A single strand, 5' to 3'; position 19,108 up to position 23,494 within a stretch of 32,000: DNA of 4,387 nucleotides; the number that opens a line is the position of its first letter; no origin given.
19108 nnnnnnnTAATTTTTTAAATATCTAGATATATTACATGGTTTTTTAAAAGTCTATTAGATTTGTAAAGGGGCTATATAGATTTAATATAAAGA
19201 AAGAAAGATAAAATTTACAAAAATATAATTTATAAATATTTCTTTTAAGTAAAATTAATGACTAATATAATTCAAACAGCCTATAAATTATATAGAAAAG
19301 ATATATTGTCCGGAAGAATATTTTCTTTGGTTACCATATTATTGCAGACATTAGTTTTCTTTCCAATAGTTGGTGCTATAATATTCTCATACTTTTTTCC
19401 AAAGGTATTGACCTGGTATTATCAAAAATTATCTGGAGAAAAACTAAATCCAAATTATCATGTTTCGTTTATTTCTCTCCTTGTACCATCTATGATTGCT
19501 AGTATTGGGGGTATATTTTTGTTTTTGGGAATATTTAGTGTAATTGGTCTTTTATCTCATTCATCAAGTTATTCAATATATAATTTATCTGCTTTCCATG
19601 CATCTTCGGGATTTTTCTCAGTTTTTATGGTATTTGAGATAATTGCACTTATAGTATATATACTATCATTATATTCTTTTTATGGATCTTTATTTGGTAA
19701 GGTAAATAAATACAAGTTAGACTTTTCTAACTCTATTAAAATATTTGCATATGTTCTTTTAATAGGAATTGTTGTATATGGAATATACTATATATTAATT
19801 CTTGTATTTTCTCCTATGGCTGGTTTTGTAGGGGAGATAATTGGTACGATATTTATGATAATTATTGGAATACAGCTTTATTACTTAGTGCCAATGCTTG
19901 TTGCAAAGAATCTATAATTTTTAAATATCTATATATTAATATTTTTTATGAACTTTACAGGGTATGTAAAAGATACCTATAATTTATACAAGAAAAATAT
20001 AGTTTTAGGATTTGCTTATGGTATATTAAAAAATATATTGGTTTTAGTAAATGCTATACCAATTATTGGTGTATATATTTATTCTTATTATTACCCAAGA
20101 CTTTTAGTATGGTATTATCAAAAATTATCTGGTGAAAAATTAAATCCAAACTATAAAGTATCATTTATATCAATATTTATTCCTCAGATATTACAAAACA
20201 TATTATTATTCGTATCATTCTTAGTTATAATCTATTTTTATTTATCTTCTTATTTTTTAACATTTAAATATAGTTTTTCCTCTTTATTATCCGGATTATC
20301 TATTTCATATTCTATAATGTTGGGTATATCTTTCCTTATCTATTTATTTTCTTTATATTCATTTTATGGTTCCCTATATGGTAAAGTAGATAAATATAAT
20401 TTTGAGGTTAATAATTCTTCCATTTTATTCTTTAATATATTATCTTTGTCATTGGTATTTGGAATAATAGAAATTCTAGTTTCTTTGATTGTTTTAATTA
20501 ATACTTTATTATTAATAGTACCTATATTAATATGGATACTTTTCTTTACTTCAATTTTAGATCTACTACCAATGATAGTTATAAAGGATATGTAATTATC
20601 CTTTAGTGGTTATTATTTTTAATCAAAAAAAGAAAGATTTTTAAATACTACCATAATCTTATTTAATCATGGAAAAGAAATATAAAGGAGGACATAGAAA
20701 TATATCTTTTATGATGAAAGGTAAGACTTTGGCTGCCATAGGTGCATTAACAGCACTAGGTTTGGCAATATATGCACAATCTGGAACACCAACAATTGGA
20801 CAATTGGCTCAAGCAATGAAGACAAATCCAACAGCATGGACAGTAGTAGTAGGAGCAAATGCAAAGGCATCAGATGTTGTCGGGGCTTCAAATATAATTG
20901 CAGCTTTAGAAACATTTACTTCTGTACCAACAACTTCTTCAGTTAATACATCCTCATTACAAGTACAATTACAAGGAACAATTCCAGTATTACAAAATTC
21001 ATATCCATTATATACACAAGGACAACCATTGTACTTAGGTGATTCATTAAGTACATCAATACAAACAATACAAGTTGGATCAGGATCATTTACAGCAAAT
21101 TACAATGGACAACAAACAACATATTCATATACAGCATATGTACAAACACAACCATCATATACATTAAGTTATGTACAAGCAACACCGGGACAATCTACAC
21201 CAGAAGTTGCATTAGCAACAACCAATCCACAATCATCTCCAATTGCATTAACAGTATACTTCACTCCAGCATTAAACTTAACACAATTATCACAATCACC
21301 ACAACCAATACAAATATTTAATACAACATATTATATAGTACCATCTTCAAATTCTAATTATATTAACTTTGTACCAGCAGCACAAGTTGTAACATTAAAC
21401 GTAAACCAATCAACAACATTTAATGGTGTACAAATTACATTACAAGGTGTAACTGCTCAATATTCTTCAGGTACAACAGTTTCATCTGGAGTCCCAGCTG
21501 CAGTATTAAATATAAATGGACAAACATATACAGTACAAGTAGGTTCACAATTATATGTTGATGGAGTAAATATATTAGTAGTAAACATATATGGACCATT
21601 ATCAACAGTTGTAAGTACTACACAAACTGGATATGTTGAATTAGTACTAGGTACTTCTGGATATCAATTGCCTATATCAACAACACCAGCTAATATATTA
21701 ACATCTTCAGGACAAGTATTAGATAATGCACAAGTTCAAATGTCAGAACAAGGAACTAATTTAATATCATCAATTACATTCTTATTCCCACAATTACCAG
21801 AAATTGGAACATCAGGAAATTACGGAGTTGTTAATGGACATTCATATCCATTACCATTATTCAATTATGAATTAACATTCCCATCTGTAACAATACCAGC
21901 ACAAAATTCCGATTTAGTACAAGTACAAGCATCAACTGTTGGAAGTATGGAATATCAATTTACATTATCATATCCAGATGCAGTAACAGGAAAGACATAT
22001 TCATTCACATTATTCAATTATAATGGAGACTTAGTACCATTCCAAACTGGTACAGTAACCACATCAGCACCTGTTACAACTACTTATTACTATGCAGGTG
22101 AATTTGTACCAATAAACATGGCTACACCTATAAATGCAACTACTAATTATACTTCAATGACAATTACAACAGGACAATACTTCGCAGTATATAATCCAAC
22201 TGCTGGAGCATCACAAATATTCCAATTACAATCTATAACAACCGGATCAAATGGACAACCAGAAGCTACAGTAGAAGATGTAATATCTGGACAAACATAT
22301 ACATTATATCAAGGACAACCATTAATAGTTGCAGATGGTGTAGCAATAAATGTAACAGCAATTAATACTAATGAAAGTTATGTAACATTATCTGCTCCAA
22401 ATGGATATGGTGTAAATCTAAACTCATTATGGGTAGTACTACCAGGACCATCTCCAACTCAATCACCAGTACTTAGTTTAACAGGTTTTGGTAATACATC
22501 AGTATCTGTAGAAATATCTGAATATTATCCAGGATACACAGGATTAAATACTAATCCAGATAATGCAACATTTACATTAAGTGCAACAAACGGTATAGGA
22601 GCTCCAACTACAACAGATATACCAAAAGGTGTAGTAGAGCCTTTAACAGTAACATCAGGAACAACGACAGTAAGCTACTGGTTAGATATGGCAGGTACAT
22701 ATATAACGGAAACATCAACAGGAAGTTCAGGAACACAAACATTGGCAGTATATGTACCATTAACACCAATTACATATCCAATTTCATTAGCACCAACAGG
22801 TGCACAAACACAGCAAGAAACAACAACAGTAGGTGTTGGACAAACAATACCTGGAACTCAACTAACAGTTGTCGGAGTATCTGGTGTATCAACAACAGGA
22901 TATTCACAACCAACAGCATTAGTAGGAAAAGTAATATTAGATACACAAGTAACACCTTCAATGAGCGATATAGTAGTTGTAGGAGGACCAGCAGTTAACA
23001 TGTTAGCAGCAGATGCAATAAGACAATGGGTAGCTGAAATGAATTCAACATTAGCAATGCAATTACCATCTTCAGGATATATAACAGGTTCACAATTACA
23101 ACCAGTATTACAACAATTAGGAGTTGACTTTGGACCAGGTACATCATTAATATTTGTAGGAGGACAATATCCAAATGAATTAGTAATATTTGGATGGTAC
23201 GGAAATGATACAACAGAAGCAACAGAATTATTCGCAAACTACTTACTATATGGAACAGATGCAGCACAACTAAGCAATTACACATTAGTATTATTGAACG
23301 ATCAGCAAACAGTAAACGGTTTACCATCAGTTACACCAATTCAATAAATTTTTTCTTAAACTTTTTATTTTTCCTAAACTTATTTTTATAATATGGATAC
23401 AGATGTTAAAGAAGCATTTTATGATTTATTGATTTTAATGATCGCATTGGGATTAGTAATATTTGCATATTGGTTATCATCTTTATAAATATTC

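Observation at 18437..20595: Tandem triplication of an uncharacterised 5-TM membrane protein directly upstream of the S-layer gene, with conserved K-rich loops and a divergent S/N/Y-rich loop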

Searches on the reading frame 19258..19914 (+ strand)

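Call 6: search_protein_families(library=pfam, proteins=[window:19258-19914:+], max_evalue=1)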
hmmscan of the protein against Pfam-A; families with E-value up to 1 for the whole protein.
window:19258-19914:+ (219 aa): 1 family
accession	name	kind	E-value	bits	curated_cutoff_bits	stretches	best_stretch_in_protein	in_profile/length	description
PF08690.15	GET2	-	0.052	13.7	25.5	1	89-138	203-242/309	GET complex subunit GET2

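Call 7: search_protein_families(library=ncbifam, proteins=[window:19258-19914:+], max_evalue=1)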
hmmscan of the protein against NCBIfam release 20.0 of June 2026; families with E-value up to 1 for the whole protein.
window:19258-19914:+ (219 aa): 1 family
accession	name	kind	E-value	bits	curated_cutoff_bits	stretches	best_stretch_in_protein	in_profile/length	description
NF010279.0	PRK13723.1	equivalog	0.046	12.2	625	1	66-96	68-98/457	conjugal transfer pilus assembly protein TraH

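Call 61: search_protein_families(library=padloc, proteins=[window:19258-19914:+], max_evalue=1)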
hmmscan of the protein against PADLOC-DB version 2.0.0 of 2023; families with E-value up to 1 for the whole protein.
window:19258-19914:+ (219 aa): 0 families

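Call 62: search_protein_families(library=phrogs, proteins=[window:19258-19914:+], max_evalue=1)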
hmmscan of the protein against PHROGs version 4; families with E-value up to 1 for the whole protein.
window:19258-19914:+ (219 aa): 0 families

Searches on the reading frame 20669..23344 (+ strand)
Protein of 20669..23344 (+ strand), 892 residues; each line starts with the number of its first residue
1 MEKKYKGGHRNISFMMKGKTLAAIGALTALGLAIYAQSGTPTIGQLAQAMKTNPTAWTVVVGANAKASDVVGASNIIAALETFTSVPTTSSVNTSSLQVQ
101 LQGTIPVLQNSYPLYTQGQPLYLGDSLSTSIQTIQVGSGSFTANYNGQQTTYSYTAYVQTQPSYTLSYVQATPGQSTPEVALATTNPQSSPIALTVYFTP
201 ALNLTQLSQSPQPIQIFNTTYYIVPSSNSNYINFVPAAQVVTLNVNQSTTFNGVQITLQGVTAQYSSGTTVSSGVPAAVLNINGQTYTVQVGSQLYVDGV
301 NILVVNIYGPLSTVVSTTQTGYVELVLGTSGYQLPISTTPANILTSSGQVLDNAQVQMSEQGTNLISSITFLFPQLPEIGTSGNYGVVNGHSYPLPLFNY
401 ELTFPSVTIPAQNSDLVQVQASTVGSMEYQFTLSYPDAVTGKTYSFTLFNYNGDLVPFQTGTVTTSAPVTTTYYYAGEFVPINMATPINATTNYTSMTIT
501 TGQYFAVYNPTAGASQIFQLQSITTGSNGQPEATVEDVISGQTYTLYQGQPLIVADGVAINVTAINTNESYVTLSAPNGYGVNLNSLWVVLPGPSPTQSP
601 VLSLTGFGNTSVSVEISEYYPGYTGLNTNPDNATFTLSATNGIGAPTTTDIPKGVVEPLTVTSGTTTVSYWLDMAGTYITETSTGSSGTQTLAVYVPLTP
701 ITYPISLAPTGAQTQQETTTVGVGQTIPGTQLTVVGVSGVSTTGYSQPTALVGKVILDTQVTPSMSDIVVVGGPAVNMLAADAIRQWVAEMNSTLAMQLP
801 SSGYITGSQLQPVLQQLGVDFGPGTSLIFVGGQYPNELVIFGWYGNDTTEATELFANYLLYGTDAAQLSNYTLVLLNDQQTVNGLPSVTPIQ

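Call 6: search_protein_families(library=pfam, proteins=[window:20669-23344:+], max_evalue=1)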
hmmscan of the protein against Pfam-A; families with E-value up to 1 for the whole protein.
window:20669-23344:+ (892 aa): 2 families
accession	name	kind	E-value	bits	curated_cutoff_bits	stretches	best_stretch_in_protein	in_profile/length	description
PF05124.17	S_layer_C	-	2.4e-07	31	23.9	1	52-782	12-126/177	S-layer like family, outer domain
PF07752.16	S-layer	-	0.044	13.3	30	1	468-574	56-142/259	S-layer protein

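Call 7: search_protein_families(library=ncbifam, proteins=[window:20669-23344:+], max_evalue=1)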
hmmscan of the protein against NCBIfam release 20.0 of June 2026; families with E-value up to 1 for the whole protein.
window:20669-23344:+ (892 aa): 2 families
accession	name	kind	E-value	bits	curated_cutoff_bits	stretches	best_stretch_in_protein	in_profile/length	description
TIGR01564.1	S_layer_MJ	subfamily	0.00068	18.4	25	1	26-84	11-70/571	S-layer protein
TIGR03021.1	pilP_fam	equivalog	0.55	11.3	34.65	0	718-738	92-112/119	type IV pilus biogenesis protein PilP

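Call 41: find_related_loci(query=window:20669-23344:+, collection=genome_contigs, flank=8000)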
Query window:20669-23344:+ (892 aa) in genome_contigs; peptide patterns used: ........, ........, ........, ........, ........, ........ (x = any residue, [..] = any of these).
137 stretches matched a pattern; 1 encode a relative of the query (tblastn E <= 1e-3); 1 distinct loci.
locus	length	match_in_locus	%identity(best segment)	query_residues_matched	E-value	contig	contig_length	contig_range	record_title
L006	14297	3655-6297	63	1-892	0e+0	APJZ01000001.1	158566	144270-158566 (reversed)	Candidatus Nanobsidianus stetteri Nst1_C1, whole genome shotgun sequence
